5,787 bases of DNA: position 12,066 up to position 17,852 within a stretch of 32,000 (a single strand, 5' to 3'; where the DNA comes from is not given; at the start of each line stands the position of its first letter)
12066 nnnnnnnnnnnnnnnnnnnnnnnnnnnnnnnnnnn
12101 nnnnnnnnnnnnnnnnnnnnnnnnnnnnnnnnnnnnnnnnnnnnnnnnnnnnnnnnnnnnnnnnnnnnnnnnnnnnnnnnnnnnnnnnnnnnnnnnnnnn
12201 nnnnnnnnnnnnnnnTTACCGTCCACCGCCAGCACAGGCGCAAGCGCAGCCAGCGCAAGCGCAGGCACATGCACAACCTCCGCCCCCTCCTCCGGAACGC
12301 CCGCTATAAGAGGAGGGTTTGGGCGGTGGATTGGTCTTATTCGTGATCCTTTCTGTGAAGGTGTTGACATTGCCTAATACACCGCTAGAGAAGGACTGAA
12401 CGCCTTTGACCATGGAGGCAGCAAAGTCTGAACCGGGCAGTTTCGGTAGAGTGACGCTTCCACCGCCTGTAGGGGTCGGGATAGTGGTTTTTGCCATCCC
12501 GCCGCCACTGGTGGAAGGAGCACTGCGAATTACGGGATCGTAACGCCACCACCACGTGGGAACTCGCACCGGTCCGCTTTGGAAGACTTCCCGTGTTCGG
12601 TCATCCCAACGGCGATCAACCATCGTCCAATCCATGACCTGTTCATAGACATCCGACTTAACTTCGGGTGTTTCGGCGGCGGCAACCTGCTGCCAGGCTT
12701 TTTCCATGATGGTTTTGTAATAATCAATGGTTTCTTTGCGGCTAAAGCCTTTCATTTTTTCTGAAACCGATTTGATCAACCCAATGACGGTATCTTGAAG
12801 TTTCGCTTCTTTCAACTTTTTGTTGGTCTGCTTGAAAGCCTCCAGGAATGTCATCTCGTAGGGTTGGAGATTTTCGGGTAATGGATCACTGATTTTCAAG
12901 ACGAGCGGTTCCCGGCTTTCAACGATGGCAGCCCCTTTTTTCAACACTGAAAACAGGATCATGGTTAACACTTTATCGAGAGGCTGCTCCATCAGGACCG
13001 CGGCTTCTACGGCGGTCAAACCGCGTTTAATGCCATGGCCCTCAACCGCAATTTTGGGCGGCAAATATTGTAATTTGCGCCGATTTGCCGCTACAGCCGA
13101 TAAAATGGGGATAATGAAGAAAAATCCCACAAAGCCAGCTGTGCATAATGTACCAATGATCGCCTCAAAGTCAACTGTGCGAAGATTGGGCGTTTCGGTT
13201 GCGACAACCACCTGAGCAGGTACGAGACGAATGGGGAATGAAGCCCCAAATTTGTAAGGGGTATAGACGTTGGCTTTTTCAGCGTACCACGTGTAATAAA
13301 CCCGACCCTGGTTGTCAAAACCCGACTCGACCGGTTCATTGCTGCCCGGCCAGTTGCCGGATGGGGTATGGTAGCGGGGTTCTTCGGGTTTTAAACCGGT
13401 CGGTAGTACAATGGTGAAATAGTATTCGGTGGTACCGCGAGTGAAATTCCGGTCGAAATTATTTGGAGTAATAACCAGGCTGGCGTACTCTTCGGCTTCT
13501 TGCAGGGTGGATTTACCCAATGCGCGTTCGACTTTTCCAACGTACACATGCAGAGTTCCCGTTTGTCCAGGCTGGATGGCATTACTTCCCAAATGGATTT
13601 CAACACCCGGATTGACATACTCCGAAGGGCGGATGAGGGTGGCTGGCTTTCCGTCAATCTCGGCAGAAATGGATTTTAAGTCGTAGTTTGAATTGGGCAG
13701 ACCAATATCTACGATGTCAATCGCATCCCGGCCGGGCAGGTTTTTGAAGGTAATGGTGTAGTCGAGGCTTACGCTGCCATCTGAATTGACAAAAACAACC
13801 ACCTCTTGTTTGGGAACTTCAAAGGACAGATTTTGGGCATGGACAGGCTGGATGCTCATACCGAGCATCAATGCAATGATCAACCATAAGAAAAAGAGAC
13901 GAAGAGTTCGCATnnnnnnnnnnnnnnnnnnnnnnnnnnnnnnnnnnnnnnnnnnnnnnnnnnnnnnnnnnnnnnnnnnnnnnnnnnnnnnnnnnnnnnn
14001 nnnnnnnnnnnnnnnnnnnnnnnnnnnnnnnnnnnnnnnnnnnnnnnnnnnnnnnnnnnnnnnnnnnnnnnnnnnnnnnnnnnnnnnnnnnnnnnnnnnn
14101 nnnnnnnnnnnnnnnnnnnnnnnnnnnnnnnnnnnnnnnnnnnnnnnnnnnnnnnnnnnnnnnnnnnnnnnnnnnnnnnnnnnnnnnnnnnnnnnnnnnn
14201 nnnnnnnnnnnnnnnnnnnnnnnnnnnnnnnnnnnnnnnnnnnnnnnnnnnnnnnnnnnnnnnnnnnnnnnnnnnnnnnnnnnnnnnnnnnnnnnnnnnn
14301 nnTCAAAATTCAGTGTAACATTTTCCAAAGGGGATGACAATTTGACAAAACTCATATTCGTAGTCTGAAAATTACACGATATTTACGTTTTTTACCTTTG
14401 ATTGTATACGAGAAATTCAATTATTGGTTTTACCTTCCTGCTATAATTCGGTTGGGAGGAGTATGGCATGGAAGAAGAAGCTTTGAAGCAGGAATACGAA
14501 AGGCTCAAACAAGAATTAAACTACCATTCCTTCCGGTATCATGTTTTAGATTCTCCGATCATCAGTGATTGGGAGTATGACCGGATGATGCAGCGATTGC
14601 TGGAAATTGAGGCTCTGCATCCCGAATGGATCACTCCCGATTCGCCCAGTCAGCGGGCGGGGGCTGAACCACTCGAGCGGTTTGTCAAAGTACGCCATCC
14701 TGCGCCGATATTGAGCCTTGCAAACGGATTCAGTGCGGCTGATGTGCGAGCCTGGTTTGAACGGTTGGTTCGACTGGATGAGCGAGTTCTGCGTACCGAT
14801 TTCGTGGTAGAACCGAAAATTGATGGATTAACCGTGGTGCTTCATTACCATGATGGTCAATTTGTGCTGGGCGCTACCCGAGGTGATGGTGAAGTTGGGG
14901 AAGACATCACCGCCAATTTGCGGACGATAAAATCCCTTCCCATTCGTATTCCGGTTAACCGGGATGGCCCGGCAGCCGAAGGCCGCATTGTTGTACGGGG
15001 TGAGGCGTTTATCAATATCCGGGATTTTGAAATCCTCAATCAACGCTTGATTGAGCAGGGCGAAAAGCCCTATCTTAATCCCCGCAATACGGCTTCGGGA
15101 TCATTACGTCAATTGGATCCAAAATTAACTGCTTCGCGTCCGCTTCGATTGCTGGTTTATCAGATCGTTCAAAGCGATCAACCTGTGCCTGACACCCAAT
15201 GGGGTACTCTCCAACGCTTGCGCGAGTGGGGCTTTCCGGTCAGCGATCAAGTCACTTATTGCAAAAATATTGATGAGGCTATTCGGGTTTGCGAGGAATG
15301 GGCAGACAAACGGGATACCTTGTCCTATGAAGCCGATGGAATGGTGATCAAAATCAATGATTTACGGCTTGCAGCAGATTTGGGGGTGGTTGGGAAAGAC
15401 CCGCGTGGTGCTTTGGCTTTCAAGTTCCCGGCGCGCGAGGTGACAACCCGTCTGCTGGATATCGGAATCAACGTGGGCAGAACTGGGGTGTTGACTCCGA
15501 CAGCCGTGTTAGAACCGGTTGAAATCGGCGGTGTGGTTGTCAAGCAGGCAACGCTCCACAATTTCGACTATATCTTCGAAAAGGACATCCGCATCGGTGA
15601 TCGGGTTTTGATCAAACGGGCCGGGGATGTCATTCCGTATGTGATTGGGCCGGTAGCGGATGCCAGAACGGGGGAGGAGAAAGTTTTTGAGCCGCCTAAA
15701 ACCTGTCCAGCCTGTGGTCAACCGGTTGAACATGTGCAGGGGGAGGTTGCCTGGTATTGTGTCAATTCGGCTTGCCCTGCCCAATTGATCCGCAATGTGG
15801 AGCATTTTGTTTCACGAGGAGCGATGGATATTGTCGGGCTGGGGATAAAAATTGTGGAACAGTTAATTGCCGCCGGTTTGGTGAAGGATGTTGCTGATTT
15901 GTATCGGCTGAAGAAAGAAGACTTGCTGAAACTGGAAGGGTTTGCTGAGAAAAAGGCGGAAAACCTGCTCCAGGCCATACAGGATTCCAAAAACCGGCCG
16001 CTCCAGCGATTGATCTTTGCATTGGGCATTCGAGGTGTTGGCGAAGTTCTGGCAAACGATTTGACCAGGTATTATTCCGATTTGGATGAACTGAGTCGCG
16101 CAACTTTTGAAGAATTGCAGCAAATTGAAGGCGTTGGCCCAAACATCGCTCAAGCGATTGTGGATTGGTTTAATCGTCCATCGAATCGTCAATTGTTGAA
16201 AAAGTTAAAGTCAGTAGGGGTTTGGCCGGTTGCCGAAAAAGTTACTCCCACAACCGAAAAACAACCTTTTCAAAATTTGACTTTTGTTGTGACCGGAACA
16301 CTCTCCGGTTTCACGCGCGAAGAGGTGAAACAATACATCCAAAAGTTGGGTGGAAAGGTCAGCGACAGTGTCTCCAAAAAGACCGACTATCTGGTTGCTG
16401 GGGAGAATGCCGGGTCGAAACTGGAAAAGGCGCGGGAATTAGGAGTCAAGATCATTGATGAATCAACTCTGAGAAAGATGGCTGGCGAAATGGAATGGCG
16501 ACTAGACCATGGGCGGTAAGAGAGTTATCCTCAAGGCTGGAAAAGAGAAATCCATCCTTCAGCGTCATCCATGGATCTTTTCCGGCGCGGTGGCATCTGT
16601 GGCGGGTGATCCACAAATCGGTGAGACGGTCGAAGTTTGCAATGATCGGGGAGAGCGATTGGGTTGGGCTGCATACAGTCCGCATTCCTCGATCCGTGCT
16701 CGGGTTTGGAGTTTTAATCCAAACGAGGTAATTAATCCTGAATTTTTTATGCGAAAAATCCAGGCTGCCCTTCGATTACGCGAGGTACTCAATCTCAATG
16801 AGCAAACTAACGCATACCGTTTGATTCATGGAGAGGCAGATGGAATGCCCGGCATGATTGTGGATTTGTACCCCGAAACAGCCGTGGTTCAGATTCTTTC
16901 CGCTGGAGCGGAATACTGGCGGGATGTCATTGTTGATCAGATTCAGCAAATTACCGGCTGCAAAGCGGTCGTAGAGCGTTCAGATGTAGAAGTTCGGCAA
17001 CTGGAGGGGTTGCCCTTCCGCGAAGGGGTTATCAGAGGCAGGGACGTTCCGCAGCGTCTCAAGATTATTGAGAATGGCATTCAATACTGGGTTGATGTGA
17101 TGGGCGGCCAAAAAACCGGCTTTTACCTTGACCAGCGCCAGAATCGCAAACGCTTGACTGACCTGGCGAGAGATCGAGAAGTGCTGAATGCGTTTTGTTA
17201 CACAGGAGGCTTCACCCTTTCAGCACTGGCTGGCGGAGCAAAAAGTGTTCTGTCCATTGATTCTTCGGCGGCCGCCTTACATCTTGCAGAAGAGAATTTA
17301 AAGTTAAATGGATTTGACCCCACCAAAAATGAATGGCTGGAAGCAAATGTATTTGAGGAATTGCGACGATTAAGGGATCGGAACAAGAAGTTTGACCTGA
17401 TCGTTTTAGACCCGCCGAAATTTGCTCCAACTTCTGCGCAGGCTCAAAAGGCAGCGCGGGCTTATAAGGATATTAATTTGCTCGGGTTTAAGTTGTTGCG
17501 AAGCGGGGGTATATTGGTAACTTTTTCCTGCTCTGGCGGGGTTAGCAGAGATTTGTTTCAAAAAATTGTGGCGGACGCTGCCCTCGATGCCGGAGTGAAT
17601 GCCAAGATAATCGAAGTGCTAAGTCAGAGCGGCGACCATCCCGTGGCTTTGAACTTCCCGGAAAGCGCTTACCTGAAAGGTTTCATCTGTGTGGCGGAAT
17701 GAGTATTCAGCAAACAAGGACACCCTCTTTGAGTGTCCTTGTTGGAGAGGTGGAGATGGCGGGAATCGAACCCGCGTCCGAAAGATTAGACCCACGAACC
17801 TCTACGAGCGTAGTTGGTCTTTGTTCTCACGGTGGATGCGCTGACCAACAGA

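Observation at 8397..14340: Operon coupling a Cys-Ala-tailed membrane protein to an RRE-fused radical SAM/SPASM enzyme, its cysteine-less paralog and a methyltransferase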

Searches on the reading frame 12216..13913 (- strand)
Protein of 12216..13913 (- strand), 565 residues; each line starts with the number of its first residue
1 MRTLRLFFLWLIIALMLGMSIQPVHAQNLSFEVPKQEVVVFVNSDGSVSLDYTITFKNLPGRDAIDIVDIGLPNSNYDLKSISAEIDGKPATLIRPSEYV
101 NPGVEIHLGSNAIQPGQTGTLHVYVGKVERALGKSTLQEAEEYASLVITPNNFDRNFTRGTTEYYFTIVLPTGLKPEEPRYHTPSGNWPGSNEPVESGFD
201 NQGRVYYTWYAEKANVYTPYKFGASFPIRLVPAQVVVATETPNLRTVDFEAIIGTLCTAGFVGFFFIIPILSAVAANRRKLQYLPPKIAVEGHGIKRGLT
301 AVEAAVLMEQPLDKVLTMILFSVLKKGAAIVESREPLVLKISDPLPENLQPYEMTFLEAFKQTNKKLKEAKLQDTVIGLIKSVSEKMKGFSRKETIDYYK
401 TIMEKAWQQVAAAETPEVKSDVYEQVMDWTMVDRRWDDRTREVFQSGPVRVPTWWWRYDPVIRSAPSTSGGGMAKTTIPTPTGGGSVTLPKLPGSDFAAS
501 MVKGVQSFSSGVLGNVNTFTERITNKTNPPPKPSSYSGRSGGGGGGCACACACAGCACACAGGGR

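Call 3: search_protein_families(library=pfam, proteins=[window:12216-13913:-], max_evalue=0.01)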
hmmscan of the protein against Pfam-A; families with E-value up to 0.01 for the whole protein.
window:12216-13913:- (565 aa): 0 families

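Call 4: search_protein_families(library=ncbifam, proteins=[window:12216-13913:-], max_evalue=0.01)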
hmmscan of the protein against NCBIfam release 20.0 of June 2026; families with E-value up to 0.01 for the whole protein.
window:12216-13913:- (565 aa): 1 family
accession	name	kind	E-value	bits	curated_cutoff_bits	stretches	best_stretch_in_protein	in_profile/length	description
TIGR04222.1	near_uncomplex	domain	0.0059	16.3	43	0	297-383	32-117/229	TIGR04222 domain-containing membrane protein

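Call 16: find_homologous_proteins(query=window:12216-13913:-, max_evalue=0.001)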
Query window:12216-13913:- (565 aa): 4851 proteins with E <= 0.001 among 8000 candidates; the best 120 are listed.
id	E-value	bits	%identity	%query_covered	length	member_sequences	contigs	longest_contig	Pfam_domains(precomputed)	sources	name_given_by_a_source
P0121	0.0e+0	1301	100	100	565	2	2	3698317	-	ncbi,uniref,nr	ncbi:hypothetical protein [Bellilinea caldifistulae]|uniref:DUF2207 domain-containing protein n=1 Ta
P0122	0.0e+0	1287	99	100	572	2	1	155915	-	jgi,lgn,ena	-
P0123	0.0e+0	1209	91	93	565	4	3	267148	-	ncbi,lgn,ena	ncbi:MAG: hypothetical protein ACK4SN_05305 [Bellilinea sp.]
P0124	0.0e+0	1204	91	96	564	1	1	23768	-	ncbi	ncbi:MAG: hypothetical protein ACOYXO_09900 [Chloroflexota bacterium]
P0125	0.0e+0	1198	91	96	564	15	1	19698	-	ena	-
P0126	0.0e+0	1197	91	96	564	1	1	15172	-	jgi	-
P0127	0.0e+0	1196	90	96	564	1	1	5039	-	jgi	-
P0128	0.0e+0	1194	90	96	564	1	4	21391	-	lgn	-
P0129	0.0e+0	1194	90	96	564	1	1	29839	-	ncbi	ncbi:hypothetical protein [Bellilinea sp.]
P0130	0.0e+0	1194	90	96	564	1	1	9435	-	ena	-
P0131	0.0e+0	1194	90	96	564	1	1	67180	-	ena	-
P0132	0.0e+0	1193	90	96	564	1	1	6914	-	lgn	-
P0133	0.0e+0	1192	90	96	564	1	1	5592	-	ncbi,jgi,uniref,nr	ncbi:hypothetical protein [Bellilinea sp.]|uniref:hypothetical protein n=1 Tax=Bellilinea sp. TaxID=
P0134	0.0e+0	1191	90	96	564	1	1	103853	-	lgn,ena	-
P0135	0.0e+0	1191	90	96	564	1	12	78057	-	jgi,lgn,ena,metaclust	jgi:hypothetical protein|metaclust:\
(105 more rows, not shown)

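Call 32: search_solved_structures(query=window:12216-13913:-, max_evalue=1)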
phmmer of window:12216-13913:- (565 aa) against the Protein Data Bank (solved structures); distinct sequences matched with E-value up to 1: 0.

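Call 49: predict_structure(alignment_id=A2)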
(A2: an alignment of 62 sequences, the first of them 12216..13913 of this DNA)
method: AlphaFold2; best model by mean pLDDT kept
length: 565 residues; sequences in the alignment: 62
mean_pLDDT: 76.1   pTM: 0.43
mean pLDDT of the five models: 76.1, 75.9, 72.6, 72.1, 71.8
residues with pLDDT >= 90: 179; 70-90: 234; 50-70: 64; < 50: 88
segments of 3 or more residues with pLDDT < 50: 239-246, 280-296, 465-488, 528-565
pLDDT, mean of each block of 10 residues (from residue 1): 81 78 64 96 93 96 92 90 96 90 92 95 94 81 89 89 96 88 92 93 93 94 92 72 50 75 77 64 37 49 89 86 89 80 87 91 83 86 80 81 86 79 86 85 75 77 46 29 39 66 66 56 52 34 31 32 30
secondary structure, 60 per line:
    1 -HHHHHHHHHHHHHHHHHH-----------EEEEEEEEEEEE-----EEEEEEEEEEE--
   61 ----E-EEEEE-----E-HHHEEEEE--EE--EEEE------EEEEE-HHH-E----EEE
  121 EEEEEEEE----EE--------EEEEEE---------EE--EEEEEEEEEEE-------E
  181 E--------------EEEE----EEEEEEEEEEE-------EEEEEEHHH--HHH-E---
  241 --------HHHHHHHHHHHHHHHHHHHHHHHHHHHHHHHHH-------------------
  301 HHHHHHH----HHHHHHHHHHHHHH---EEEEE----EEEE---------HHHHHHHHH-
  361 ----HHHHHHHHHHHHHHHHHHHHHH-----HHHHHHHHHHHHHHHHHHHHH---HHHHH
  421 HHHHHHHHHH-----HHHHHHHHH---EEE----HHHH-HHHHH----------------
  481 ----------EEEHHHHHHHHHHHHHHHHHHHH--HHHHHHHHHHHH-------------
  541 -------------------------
elements in order: H2-19 E31-42 E48-58 E67-71 E82-86 E93-96 E103-107 E118-128 E143-148 E162-172 E196-199 E204-214 E222-227 H249-281 H301-307 H312-325 E329-333 E338-341 H351-359 H365-386 H392-412 H416-430 H436-444 E448-450 H455-458 H460-464 E491-493 H494-513 H516-527

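Call 53: fold_search(model_id=the predicted structure, library=pdb)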
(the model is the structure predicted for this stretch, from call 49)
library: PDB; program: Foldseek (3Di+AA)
matches with E <= 10: 1222; with E <= 0.001: 237
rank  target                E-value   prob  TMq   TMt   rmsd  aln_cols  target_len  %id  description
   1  8pn9_E                1.4e-08  1.00  0.27  0.27  21.1       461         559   12  Structure of human oligosaccharyltransferase OST-A complex bound to NGI-1 (released 2024-05-08)
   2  8b6l_O                2.6e-08  1.00  0.26  0.25  20.7       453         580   11  Subtomogram average of the human Sec61-TRAP-OSTA-translocon (released 2022-12-07)
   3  5lg6_B                3.9e-08  1.00  0.23  0.16   6.4       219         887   13  Structure of the deglycosylated porcine aminopeptidase N ectodomain (released 2017-04-12)
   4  5lg6_A                4.6e-08  1.00  0.22  0.15   7.5       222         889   14  Structure of the deglycosylated porcine aminopeptidase N ectodomain (released 2017-04-12)
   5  4fyq_A                8.0e-08  1.00  0.24  0.16   6.6       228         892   13  Human aminopeptidase N (CD13) (released 2012-09-05)
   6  8cgw_A                9.4e-08  1.00  0.24  0.17   6.7       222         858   12  Insulin-regulated aminopeptidase (IRAP) in complex with an allosteric benzopyran-based inhibitor (released 2024-01-31)
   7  5ni2                  1.1e-07  1.00  0.26  0.24   4.3       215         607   12  Crystal structure of human LTA4H mutant E271A in complex with LTA4 (crystal form I) (released 2017-08-23)
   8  7vpp_A                1.2e-07  1.00  0.23  0.15   6.5       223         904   12  Structures of a deltacoronavirus spike protein bound to porcine and human receptors indicate the risk of virus adaptat (released 2022-03-16)
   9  5ni6                  1.4e-07  1.00  0.24  0.23   4.6       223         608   12  Crystal structure of human LTA4H mutant D375N in complex with LTA4 (released 2017-08-23)
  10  5mj6_B                1.5e-07  1.00  0.24  0.17   6.6       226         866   13  Ligand-induced conformational change of Insulin-regulated aminopeptidase: insights on catalytic mechanism and active s (released 2017-04-05)
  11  4fyr_A                1.5e-07  1.00  0.24  0.16   6.0       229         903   12  Human aminopeptidase N (CD13) in complex with bestatin (released 2012-09-05)
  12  4e36_A                1.6e-07  1.00  0.23  0.16   6.5       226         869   12  Crystal structure of the human Endoplasmic Reticulum Aminopeptidase 2 variant N392K (released 2012-08-29)
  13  3chp                  1.8e-07  1.00  0.25  0.24   4.2       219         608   11  Crystal structure of leukotriene a4 hydrolase in complex with (3S)-3-amino-4-oxo-4-[(4-phenylmethoxyphenyl)amino]butanoi (released 2008-04-22)
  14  5mj6_A                1.8e-07  1.00  0.25  0.17   6.1       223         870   13  Ligand-induced conformational change of Insulin-regulated aminopeptidase: insights on catalytic mechanism and active s (released 2017-04-05)
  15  7vpp_C                1.8e-07  1.00  0.24  0.16   6.4       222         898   13  Structures of a deltacoronavirus spike protein bound to porcine and human receptors indicate the risk of virus adaptat (released 2022-03-16)
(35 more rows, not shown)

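Call 62: search_protein_families(library=pfam, alignment_id=A2, max_evalue=0.05)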
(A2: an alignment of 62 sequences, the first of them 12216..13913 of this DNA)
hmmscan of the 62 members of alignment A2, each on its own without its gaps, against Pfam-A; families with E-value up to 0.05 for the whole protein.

A. member 1, window:12216-13913:- (565 aa): 0 families

B. families by the number of members that match (of 62 scanned): 3 families
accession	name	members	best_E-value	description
PF20990.2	DUF2207_C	10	0.0023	Predicted membrane protein (DUF2207) C-terminal domain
PF21732.2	DUF6864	1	0.0097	Domain of unknown function (DUF6864)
PF20396.3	DUF6689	1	0.021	Family of unknown function (DUF6689)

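Call 81: search_protein_representatives(alignment_id=A2)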
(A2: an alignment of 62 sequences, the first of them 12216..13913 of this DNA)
Query: 62 sequences, 563 profile positions. Proteins with E-value up to 0.001 (for the whole library): 1116; up to 1e-10: 789; up to 1e-30: 428. The best 150 are listed.
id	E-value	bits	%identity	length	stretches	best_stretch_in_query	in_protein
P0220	1.3e-297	1004.1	-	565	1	1-563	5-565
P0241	1.7e-259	878.2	-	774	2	29-563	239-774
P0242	8.0e-238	806.7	-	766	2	28-563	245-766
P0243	8.5e-227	770.3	-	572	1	7-563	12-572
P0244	1.4e-222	756.4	-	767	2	32-563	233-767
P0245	1.6e-219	746.3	-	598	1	5-563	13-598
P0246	3.1e-210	715.6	-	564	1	6-563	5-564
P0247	8.0e-210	714.3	-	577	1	5-563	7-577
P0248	1.1e-209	713.8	-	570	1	1-563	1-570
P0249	1.3e-208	710.3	-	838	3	24-534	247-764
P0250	5.4e-204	695.0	-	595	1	6-563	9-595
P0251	1.9e-202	689.9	-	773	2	26-563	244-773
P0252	3.5e-188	642.8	-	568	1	1-563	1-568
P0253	2.8e-181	620.0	-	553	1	6-563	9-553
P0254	3.2e-179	613.2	-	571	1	10-563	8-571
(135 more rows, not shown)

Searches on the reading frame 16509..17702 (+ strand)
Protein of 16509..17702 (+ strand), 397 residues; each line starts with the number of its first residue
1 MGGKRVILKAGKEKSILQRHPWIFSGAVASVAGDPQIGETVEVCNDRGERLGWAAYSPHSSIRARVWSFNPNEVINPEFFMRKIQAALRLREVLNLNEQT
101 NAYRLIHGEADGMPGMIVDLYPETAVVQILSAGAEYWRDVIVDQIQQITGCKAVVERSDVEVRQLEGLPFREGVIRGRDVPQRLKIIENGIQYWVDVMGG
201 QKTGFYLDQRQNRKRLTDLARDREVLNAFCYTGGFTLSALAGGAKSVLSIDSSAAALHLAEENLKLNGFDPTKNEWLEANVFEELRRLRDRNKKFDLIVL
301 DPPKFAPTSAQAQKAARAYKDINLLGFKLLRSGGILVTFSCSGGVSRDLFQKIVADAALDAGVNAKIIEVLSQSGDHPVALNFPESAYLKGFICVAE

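Call 74: search_protein_families(library=pfam, proteins=[window:16509-17702:+], max_evalue=0.00001)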
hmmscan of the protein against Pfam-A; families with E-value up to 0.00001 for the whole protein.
window:16509-17702:+ (397 aa): 5 families
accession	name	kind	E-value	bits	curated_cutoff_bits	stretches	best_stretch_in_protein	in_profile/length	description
PF10672.15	Methyltrans_SAM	-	1.4e-27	97.1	27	1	181-354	83-252/286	S-adenosylmethionine-dependent methyltransferase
PF17785.7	PUA_3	-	2.9e-20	72.2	22.6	1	6-69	1-64/64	PUA-like domain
PF03602.21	Cons_hypoth95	-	2.4e-09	37.5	24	1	221-305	41-123/182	Conserved hypothetical protein 95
PF02475.24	TRM5-TYW2_MTfase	-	4.5e-07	30.4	28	1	188-271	5-87/164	TRM5/TYW2 methyltransferase domain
PF13847.12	Methyltransf_31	-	1.2e-06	28.8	27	1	223-358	5-127/145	Methyltransferase domain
